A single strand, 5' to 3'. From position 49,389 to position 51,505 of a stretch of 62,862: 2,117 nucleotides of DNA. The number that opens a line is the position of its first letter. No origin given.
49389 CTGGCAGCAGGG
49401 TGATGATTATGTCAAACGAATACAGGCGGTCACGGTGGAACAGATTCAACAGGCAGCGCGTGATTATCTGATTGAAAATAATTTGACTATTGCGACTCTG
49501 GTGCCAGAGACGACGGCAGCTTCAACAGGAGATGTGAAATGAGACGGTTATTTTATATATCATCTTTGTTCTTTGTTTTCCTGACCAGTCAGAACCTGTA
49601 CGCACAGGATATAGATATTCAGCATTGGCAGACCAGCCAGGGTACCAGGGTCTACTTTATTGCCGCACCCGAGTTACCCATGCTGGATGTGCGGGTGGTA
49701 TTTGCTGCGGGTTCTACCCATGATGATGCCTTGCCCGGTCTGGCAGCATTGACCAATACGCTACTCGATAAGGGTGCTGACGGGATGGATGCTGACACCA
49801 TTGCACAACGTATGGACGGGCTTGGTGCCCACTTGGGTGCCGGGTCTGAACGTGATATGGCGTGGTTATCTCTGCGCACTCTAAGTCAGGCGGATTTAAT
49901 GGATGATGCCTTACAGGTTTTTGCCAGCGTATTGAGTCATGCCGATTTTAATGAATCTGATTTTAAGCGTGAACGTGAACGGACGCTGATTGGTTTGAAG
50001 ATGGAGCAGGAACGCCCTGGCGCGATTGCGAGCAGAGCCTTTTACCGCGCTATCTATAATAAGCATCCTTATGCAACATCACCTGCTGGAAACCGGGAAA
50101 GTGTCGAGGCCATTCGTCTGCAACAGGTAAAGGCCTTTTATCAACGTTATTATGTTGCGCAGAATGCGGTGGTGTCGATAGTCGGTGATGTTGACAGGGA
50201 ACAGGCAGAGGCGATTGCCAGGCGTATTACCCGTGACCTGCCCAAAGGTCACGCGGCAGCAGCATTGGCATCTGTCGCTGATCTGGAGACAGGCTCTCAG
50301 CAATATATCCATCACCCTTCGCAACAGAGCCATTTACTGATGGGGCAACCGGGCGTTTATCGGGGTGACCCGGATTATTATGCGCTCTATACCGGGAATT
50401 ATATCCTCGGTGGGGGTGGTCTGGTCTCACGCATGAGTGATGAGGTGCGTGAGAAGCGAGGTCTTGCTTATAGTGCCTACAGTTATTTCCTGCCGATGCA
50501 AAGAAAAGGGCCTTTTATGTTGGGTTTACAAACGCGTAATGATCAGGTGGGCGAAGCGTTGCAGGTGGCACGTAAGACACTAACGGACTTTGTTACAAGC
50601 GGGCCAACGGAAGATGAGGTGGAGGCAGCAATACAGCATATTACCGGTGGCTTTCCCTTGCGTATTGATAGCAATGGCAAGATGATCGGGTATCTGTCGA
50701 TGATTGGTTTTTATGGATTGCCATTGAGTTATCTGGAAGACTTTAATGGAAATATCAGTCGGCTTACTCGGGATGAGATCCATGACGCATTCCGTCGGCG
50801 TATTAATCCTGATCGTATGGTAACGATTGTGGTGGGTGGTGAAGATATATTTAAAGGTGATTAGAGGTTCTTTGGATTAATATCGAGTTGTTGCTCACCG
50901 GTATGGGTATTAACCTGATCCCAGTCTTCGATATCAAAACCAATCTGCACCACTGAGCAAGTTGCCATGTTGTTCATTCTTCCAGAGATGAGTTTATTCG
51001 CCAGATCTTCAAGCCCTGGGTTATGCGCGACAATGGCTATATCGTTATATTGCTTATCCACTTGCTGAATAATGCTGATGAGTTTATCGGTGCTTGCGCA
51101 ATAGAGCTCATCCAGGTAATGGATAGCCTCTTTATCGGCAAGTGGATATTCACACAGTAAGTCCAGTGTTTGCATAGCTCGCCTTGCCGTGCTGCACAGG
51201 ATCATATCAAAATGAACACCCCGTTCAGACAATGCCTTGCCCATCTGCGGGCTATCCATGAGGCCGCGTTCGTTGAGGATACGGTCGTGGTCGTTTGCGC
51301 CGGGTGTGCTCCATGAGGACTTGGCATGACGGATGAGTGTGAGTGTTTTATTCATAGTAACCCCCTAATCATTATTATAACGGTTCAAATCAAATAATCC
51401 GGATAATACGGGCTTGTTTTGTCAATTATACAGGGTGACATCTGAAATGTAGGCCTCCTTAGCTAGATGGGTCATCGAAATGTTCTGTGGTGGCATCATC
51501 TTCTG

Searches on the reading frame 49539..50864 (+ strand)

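Call 6: search_protein_families(library=pfam, proteins=[window:49539-50864:+], max_evalue=0.01)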
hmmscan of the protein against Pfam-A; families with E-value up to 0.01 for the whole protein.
window:49539-50864:+ (441 aa): 2 families
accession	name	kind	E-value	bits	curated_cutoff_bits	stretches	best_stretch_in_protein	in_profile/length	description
PF05193.26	Peptidase_M16_C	-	1.6e-41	142.6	23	1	192-366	2-179/181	Peptidase M16 inactive domain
PF00675.25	Peptidase_M16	-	2.6e-11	44.1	22.3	1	48-181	12-144/149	Insulinase (Peptidase family M16)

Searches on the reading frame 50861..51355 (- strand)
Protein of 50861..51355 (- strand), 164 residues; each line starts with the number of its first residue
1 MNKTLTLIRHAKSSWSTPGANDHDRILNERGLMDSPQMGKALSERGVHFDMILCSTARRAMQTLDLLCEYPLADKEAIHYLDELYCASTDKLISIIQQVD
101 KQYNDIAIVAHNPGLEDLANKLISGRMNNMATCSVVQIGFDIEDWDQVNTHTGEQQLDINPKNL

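Call 6: search_protein_families(library=pfam, proteins=[window:50861-51355:-], max_evalue=0.01)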
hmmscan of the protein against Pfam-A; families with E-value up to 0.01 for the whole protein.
window:50861-51355:- (164 aa): 1 family
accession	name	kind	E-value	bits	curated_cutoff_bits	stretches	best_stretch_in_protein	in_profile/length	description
PF00300.27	His_Phos_1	-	5.5e-10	39.7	21.7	1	5-71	1-67/194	Histidine phosphatase superfamily (branch 1)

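Call 11: search_protein_families(library=ncbifam, proteins=[window:50861-51355:-], max_evalue=1)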
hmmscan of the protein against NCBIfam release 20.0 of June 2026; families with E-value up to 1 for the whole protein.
window:50861-51355:- (164 aa): 17 families
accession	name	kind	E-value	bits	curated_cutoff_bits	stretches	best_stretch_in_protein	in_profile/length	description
TIGR00249.1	sixA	equivalog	8.2e-14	51.7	74.5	1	5-127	3-123/154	phosphohistidine phosphatase SixA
NF002339.0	PRK01295.1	equivalog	1.3e-07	31.2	316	1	1-69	1-71/206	2,3-bisphosphoglycerate-dependent phosphoglycerate mutase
TIGR01258.1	pgm_1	subfamily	4.1e-07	29.6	81.7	1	4-67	2-67/245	2,3-bisphosphoglycerate-dependent phosphoglycerate mutase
NF010713.0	PRK14115.1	equivalog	6.6e-07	28.9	305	1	4-67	3-68/248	2,3-diphosphoglycerate-dependent phosphoglycerate mutase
NF010714.0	PRK14116.1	equivalog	6.3e-06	25.9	401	1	4-68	3-69/229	2,3-diphosphoglycerate-dependent phosphoglycerate mutase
NF011580.0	PRK15004.1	equivalog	6.8e-06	26.2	250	1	6-85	4-83/203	adenosylcobalamin/alpha-ribazole phosphatase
NF010718.0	PRK14120.1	equivalog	7.9e-06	25.3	366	1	2-67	4-71/249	phosphoglyceromutase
NF010716.0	PRK14118.1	equivalog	1.4e-05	24.6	409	1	5-69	3-69/227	2,3-diphosphoglycerate-dependent phosphoglycerate mutase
TIGR03162.1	ribazole_cobC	equivalog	0.00015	21.3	162.9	1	5-69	1-64/176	alpha-ribazole phosphatase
NF009993.0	PRK13462.1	equivalog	0.00031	20.5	226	1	2-66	5-71/203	acid phosphatase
NF010715.0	PRK14117.1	equivalog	0.0008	18.9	421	1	5-70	4-71/230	phosphoglycerate mutase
NF004841.0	PRK06193.1-1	equivalog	0.0019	17.5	178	1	24-67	95-138/232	hypothetical protein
NF045917.1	PhserinePhPspA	equivalog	0.0032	17.2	350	1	5-68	4-67/211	phosphoserine phosphatase PspA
NF010717.0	PRK14119.1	equivalog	0.009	15.6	378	1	4-67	3-68/228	2,3-diphosphoglycerate-dependent phosphoglycerate mutase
NF052369.1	PmrG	equivalog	0.028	13.9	170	1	6-122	24-134/168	lipopolysaccharide core heptose(II)-phosphate phosphatase PmrG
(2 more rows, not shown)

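Call 33: find_encoding_contigs(protein=window:50861-51355:-, flank=10000, max_places=10)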
Protein window:50861-51355:- (164 aa): no gene with exactly this product is on record in the collection.

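Call 36: find_homologous_proteins(query=window:50861-51355:-, max_evalue=1e-10)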
Query window:50861-51355:- (164 aa): 1875 proteins with E <= 1e-10 among 1932 candidates; the best 120 are listed.
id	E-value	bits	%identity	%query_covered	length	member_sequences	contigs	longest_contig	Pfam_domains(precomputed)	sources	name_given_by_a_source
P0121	1.0e-105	368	100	100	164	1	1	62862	PF00300.28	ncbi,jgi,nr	ncbi:MAG: histidine phosphatase family protein [Gammaproteobacteria bacterium]|nr:histidine phosphat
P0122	8.1e-71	255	68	100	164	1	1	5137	PF00300.28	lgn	-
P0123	2.0e-50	189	56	99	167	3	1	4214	PF00300.28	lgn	-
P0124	8.5e-49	183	55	100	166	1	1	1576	PF00300.28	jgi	-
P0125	7.2e-48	180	55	100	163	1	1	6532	PF00300.28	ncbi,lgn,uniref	ncbi:Phosphohistidine phosphatase SixA [hydrothermal vent metagenome]|uniref:Phosphohistidine phosph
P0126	1.4e-46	176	51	100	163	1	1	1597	PF00300.28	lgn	-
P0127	1.6e-46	176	52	100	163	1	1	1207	PF00300.28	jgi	-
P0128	2.3e-46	176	52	100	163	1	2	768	PF00300.28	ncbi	-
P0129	2.7e-46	175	55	100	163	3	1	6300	PF00300.28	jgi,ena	-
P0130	2.8e-46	175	51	100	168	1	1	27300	PF00300.28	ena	-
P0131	7.3e-46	174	50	100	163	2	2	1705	PF00300.28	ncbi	-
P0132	9.3e-46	174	53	100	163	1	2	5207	PF00300.28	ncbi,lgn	-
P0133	1.7e-45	173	52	100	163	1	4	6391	PF00300.28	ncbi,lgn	-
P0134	1.8e-45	173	54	98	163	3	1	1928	PF00300.28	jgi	-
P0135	2.4e-45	172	52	100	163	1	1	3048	PF00300.28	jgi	-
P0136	4.2e-45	171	51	100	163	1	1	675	PF00300.28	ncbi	-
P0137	5.8e-45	171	50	100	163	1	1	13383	PF00300.28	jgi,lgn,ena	-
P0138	6.3e-45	171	51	100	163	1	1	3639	PF00300.28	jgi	-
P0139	1.7e-44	169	54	100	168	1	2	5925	PF00300.28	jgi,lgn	-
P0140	1.9e-44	169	54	100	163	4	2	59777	PF00300.28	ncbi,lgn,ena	-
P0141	8.0e-44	167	52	100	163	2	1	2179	PF00300.28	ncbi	-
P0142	1.1e-42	164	49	100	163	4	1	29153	PF00300.28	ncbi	-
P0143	1.7e-42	163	50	100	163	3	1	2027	PF00300.28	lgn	-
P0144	4.6e-42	162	51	100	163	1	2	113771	PF00300.28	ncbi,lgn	-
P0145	4.9e-42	161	49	100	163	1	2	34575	PF00300.28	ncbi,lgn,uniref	ncbi:Phosphohistidine phosphatase SixA [hydrothermal vent metagenome]|uniref:Phosphohistidine phosph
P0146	2.3e-41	159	49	100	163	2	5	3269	PF00300.28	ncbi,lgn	-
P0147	4.6e-41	158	49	99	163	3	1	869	PF00300.28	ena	-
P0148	3.6e-40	155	48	99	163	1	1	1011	PF00300.28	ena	-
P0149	3.6e-40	155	47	99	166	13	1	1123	PF00300.28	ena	-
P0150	5.7e-40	155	47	99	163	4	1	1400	PF00300.28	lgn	-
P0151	1.1e-39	154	48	99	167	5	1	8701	PF00300.28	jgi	jgi:phosphohistidine phosphatase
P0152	1.1e-39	154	44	99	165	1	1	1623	PF00300.28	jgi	-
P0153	1.1e-39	154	49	100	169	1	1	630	PF00300.28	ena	-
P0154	3.5e-39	152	49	100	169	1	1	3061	PF00300.28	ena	-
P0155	7.8e-39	151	48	99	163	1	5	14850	PF00300.28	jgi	-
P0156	1.1e-38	151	44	99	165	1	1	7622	PF00300.28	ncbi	-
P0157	1.8e-38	150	49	100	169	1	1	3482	PF00300.28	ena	-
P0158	3.5e-38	149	47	99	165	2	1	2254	PF00300.28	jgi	jgi:phosphohistidine phosphatase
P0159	6.2e-38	148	47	99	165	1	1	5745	PF00300.28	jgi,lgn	-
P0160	1.2e-37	147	47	99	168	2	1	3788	PF00300.28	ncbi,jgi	-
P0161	3.4e-37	146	48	99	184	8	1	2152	PF00300.28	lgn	-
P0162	4.5e-37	145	45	98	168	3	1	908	PF00300.28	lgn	-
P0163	1.4e-36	144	44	100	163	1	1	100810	PF00300.28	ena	-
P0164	1.9e-36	143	45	100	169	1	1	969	PF00300.28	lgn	-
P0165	2.5e-36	143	48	99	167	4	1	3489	PF00300.28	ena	-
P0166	3.2e-36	143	47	100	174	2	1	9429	PF00300.28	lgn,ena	-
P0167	1.5e-35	140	45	99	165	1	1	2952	PF00300.28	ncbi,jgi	-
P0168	2.1e-35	140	46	97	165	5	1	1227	PF00300.28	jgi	jgi:phosphohistidine phosphatase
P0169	2.9e-35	139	46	96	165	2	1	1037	PF00300.28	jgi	jgi:phosphohistidine phosphatase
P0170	3.5e-35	139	46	96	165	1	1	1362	PF00300.28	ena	-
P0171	3.5e-35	139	46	96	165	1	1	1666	PF00300.28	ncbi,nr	ncbi:MAG: histidine phosphatase family protein [Pseudomonadota bacterium]|nr:histidine phosphatase f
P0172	3.9e-35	139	46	96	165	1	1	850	PF00300.28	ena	-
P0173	4.0e-35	139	46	96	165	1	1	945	PF00300.28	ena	-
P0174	4.7e-35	139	46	97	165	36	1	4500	PF00300.28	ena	-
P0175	5.5e-35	139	46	96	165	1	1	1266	PF00300.28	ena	-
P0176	5.7e-35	139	45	97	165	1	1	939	PF00300.28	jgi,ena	-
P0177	6.1e-35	138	46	96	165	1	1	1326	PF00300.28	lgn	-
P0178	6.1e-35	138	46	97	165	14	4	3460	PF00300.28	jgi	jgi:phosphohistidine phosphatase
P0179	7.3e-35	138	47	91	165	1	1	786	PF00300.28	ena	-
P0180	7.7e-35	138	46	97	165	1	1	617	PF00300.28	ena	-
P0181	1.2e-34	138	46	96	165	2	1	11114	PF00300.28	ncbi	-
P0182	2.4e-34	136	43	100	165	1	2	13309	PF00300.28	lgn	-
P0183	2.6e-34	136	45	96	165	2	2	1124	PF00300.28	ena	-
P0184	2.7e-34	136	44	97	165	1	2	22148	PF00300.28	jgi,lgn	-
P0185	3.2e-34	136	44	97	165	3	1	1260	PF00300.28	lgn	-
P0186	4.4e-34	136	42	99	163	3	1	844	PF00300.28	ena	-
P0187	8.1e-34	135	46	98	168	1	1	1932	PF00300.28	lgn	-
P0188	8.9e-34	135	44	99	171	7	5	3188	PF00300.28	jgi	jgi:phosphohistidine phosphatase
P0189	1.8e-33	134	43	100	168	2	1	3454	PF00300.28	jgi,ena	-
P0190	1.8e-33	134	44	96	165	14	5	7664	PF00300.28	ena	-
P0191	2.1e-33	133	43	97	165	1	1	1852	PF00300.28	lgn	-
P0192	3.2e-33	133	43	99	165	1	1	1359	PF00300.28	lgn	-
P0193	3.8e-33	133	44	97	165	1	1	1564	PF00300.28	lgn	-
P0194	4.3e-33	132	44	90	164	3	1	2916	PF00300.28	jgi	jgi:phosphohistidine phosphatase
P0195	4.6e-33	132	43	97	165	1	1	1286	PF00300.28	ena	-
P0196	7.6e-33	132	42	100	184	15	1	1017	PF00300.28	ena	-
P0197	8.2e-33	132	45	90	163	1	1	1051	PF00300.28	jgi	jgi:phosphohistidine phosphatase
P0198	1.6e-32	131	46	99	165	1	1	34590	PF00300.28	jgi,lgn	-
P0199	1.7e-32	130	45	98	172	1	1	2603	PF00300.28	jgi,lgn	jgi:phosphohistidine phosphatase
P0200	2.4e-32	130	44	99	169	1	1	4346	PF00300.28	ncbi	-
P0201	2.6e-32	130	44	97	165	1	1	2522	PF00300.28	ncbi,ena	-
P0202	4.3e-32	129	42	99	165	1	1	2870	PF00300.28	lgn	-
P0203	4.3e-32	129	45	96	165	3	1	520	PF00300.28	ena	-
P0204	7.8e-32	128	45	94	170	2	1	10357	PF00300.28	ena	-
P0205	8.0e-32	128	45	97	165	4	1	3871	PF00300.28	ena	-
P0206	8.0e-32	128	40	98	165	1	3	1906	PF00300.28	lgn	-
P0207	9.1e-32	128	43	97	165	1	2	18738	PF00300.28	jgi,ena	-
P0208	1.0e-31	128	47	91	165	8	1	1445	PF00300.28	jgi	jgi:phosphohistidine phosphatase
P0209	1.2e-31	128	43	98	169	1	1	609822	PF00300.28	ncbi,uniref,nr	ncbi:hypothetical protein BTA51_07830 [Hahella sp. CCB-MM4]|uniref:SixA phosphatase family protein n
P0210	1.3e-31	128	43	98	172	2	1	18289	PF00300.28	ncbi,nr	ncbi:MAG: histidine phosphatase family protein [Pseudomonadota bacterium]|nr:histidine phosphatase f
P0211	2.4e-31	127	42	91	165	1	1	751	PF00300.28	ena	-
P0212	2.6e-31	127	41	98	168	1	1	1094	PF00300.28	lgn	-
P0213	2.8e-31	127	41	99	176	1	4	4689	PF00300.28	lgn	-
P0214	2.9e-31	126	41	99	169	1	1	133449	PF00300.28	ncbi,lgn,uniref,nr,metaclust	ncbi:SixA phosphatase family protein [Hahella ganghwensis]|uniref:SixA phosphatase family protein n=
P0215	3.0e-31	126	40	99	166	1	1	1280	PF00300.28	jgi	jgi:phosphohistidine phosphatase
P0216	3.2e-31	126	43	99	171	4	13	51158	PF00300.28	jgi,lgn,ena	jgi:phosphohistidine phosphatase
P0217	5.4e-31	126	44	92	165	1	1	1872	PF00300.28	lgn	-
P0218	5.8e-31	126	43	97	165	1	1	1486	PF00300.28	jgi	-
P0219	6.5e-31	125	43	97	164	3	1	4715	PF00300.28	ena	-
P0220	7.2e-31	125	42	99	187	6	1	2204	PF00300.28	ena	-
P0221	7.8e-31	125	41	94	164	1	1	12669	PF00300.28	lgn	-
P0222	8.9e-31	125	41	99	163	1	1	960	PF00300.28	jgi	jgi:phosphohistidine phosphatase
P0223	9.4e-31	125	41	99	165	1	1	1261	PF00300.28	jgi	jgi:phosphohistidine phosphatase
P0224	1.0e-30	125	43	99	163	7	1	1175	PF00300.28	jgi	jgi:phosphohistidine phosphatase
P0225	1.1e-30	125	42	97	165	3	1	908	PF00300.28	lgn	-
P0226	1.1e-30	125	41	100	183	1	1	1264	PF00300.28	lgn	-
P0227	1.1e-30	125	44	91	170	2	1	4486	PF00300.28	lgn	-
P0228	1.3e-30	124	41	99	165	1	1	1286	PF00300.28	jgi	jgi:phosphohistidine phosphatase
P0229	1.7e-30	124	40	99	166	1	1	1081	PF00300.28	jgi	jgi:phosphohistidine phosphatase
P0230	1.8e-30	124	45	89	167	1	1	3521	PF00300.28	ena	-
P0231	1.8e-30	124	40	98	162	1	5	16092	PF00300.28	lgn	-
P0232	2.1e-30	124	43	91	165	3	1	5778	PF00300.28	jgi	-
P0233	2.3e-30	124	44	96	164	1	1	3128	PF00300.28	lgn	-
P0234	2.9e-30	123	40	99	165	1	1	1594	PF00300.28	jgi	-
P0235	3.3e-30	123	42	93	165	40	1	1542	PF00300.28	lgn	-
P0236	3.3e-30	123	42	99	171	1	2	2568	PF00300.28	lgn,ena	-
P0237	3.6e-30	123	40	94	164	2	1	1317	PF00300.28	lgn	-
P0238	4.8e-30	123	40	94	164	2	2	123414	PF00300.28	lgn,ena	-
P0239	5.0e-30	122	44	90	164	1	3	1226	PF00300.28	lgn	-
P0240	5.1e-30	122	41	99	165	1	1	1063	PF00300.28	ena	-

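Call 37: find_encoding_contigs(protein=P0122, flank=10000, max_places=3)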
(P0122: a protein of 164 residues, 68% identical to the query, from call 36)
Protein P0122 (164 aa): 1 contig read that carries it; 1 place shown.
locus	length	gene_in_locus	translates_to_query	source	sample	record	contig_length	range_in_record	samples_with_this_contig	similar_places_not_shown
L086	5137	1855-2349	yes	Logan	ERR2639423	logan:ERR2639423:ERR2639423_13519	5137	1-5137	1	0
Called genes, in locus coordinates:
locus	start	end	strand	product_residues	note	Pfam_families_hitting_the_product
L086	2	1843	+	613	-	?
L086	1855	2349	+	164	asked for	PF00300:His_Phos_1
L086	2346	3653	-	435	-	PF00675:Peptidase_M16, PF05193:Peptidase_M16_C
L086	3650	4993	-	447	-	PF00675:Peptidase_M16, PF05193:Peptidase_M16_C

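Call 38: find_encoding_contigs(protein=P0140, flank=10000, max_places=3)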
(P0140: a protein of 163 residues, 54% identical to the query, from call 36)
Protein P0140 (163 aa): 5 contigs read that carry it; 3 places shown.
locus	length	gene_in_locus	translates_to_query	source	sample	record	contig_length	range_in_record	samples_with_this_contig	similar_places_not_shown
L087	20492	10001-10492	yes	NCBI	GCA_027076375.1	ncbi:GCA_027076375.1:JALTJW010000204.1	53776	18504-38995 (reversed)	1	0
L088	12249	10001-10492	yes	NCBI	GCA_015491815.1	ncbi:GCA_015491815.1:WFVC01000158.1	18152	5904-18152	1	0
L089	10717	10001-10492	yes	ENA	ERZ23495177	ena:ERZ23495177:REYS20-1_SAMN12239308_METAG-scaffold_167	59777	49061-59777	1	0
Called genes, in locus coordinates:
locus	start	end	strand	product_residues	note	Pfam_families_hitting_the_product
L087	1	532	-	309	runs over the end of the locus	PF01467:CTP_transf_like (weak), PF06574:FAD_syn, PF01687:Flavokinase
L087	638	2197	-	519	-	PF03023:MurJ, PF13440:Polysacc_synt_3 (weak)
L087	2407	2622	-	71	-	-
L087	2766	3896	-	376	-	PF00696:AA_kinase, PF01472:PUA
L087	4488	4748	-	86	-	PF01016:Ribosomal_L27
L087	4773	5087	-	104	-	PF00829:Ribosomal_L21p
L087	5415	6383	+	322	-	PF00348:polyprenyl_synt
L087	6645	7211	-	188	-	PF00440:TetR_N, PF21993:TetR_C_13_2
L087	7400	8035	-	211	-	PF02635:DsrE (faint), PF13686:DrsE_2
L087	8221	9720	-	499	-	PF04055:Radical_SAM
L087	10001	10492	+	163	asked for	PF00300:His_Phos_1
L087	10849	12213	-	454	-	PF01523:PmbA_TldD_1st, PF19290:PmbA_TldD_2nd, PF19289:PmbA_TldD_3rd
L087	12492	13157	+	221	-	-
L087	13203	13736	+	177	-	PF04751:DarP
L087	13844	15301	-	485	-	PF01523:PmbA_TldD_1st, PF19290:PmbA_TldD_2nd, PF19289:PmbA_TldD_3rd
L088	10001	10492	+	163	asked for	PF00300:His_Phos_1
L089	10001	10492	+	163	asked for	PF00300:His_Phos_1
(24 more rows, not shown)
